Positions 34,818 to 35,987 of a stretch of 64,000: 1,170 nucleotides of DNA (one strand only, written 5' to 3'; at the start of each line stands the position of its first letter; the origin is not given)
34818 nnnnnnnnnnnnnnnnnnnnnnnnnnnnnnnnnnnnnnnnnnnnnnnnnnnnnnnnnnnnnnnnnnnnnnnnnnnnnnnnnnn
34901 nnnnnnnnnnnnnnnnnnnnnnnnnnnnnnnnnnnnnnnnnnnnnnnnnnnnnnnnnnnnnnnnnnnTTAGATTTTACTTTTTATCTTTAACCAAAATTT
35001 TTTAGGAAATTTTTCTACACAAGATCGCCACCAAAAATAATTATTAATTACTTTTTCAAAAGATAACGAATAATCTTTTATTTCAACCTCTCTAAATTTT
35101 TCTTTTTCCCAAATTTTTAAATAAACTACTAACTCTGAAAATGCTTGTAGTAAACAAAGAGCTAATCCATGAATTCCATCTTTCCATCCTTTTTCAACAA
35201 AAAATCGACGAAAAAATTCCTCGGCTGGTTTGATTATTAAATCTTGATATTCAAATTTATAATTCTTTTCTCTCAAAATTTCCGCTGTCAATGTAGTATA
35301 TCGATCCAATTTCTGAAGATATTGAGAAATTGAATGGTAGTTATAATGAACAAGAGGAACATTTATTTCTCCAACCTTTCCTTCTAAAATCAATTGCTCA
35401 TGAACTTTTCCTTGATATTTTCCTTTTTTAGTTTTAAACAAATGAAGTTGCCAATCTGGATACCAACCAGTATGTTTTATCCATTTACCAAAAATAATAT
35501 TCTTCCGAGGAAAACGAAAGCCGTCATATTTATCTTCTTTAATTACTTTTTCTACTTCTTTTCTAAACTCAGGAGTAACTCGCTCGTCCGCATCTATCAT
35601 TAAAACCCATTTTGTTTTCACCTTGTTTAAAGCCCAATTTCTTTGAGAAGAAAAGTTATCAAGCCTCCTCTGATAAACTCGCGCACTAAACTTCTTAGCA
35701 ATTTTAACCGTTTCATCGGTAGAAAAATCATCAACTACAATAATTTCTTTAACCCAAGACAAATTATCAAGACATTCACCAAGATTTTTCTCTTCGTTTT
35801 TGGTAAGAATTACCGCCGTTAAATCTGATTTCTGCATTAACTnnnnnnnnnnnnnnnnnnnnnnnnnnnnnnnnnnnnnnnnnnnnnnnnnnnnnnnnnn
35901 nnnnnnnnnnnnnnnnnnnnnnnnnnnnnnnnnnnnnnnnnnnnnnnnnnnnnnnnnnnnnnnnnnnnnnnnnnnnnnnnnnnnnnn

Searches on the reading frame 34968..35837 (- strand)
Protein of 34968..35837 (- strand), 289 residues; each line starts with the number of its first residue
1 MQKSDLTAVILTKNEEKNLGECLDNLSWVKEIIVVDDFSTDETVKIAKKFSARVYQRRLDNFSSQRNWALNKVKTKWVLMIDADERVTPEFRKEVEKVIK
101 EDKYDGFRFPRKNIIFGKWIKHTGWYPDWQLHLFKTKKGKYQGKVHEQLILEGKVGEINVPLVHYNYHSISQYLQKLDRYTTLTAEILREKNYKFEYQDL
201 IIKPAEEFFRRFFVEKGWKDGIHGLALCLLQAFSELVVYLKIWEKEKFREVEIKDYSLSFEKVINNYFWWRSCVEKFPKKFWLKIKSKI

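Call 10: search_protein_families(library=pfam, proteins=[window:34968-35837:-], max_evalue=0.0001)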
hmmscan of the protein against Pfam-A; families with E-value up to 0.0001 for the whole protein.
window:34968-35837:- (289 aa): 3 families
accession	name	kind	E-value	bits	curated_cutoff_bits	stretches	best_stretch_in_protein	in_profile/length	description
PF00535.33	Glycos_transf_2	-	3.3e-21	76.4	23.3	1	8-138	2-146/168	Glycosyl transferase family 2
PF13704.12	Glyco_tranf_2_4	-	5.4e-06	27.3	27.5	1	13-91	1-88/98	Glycosyl transferase family 2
PF13641.12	Glyco_tranf_2_3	-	4.8e-05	23.9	27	1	6-105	3-117/230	Glycosyltransferase like family 2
